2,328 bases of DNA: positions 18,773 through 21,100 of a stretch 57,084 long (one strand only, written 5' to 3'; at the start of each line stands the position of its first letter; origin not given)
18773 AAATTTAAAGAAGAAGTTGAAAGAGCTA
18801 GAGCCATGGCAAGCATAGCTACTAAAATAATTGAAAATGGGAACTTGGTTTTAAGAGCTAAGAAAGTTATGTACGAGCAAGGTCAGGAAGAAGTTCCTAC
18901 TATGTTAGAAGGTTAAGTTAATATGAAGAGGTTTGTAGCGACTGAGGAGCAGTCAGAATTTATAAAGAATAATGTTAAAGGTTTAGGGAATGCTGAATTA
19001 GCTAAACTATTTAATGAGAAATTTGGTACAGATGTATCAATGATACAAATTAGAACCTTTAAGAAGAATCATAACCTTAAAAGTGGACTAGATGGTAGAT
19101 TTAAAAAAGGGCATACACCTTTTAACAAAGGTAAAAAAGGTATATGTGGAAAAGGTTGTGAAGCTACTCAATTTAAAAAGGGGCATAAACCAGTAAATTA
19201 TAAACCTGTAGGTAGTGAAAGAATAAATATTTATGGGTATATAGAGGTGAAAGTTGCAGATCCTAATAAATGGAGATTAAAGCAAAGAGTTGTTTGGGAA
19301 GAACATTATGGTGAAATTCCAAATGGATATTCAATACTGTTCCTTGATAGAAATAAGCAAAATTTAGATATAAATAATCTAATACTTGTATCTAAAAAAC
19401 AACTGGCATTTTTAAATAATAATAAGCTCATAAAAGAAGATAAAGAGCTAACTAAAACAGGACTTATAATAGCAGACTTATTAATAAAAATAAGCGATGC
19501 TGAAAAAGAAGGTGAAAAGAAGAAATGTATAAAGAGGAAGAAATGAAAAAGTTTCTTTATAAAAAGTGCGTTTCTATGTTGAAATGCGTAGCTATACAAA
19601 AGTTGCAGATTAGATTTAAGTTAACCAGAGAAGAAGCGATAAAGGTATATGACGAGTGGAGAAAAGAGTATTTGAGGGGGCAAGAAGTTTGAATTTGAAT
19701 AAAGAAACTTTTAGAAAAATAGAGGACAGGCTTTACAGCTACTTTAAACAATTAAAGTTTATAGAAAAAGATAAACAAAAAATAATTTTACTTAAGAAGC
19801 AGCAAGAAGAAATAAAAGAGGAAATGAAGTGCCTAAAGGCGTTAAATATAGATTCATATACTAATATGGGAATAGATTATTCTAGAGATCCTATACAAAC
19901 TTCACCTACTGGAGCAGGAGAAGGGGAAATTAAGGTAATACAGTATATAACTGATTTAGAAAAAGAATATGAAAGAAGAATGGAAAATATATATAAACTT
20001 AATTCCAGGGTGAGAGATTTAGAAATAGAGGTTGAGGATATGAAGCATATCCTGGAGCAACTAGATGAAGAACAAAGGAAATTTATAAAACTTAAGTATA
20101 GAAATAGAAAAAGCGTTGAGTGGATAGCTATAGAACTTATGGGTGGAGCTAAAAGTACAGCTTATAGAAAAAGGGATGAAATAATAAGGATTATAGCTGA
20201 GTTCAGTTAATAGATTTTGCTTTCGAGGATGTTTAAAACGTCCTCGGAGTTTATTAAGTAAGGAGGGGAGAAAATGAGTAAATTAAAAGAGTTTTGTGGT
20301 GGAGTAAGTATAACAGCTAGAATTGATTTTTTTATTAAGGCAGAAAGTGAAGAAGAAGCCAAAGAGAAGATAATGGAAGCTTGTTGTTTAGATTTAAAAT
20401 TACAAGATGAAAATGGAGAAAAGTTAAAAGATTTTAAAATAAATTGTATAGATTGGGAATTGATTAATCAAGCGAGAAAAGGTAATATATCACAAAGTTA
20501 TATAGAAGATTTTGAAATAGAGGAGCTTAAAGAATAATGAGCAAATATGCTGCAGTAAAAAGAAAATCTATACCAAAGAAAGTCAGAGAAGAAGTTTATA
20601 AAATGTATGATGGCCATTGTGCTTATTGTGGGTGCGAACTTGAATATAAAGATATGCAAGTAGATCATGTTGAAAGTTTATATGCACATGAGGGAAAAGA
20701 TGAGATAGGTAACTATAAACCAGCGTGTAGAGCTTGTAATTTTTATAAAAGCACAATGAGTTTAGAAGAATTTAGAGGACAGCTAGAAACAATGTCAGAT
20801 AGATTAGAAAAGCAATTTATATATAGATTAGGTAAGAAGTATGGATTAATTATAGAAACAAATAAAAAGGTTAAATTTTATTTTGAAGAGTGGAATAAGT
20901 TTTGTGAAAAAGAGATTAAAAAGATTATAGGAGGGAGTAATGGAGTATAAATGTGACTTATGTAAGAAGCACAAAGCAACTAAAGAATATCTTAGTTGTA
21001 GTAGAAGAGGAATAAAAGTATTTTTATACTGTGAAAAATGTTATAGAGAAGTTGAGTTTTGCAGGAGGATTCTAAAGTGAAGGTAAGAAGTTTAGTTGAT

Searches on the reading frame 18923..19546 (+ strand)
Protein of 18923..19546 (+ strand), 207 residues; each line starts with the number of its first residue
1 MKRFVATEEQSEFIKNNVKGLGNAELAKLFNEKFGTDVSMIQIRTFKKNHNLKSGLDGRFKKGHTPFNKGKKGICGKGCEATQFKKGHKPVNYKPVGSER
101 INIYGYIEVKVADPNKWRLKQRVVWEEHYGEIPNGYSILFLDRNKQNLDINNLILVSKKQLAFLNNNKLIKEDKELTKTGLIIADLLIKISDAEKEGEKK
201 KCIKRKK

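Call 32: search_protein_families(library=pfam, proteins=[window:18923-19546:+], max_evalue=0.001)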
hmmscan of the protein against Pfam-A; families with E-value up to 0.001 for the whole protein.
window:18923-19546:+ (207 aa): 1 family
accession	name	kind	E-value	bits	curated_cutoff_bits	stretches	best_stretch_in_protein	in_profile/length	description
PF13392.12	HNH_3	-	2.6e-15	56.2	24.8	1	119-161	2-44/46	HNH endonuclease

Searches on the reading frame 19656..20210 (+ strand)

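Call 32: search_protein_families(library=pfam, proteins=[window:19656-20210:+], max_evalue=0.001)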
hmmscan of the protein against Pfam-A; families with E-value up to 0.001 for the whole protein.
window:19656-20210:+ (184 aa): 0 families

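Call 39: search_protein_families(library=ncbifam, proteins=[window:19656-20210:+], max_evalue=0.001)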
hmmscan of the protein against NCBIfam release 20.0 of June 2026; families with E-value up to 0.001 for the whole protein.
window:19656-20210:+ (184 aa): 1 family
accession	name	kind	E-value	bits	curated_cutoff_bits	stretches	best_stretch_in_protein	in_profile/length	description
TIGR01636.1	phage_rinA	subfamily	5e-08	33.2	31.9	1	106-182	54-130/134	phage transcriptional regulator, RinA family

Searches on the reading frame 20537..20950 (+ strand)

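Call 32: search_protein_families(library=pfam, proteins=[window:20537-20950:+], max_evalue=0.001)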
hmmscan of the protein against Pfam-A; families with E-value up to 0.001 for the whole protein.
window:20537-20950:+ (137 aa): 2 families
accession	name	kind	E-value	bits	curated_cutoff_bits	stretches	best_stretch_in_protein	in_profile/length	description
PF01844.29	HNH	-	2.1e-08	34.6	21.4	1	28-68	1-41/47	HNH endonuclease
PF14279.12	HNH_5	-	0.00026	21.3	27.5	1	28-82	1-54/56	HNH endonuclease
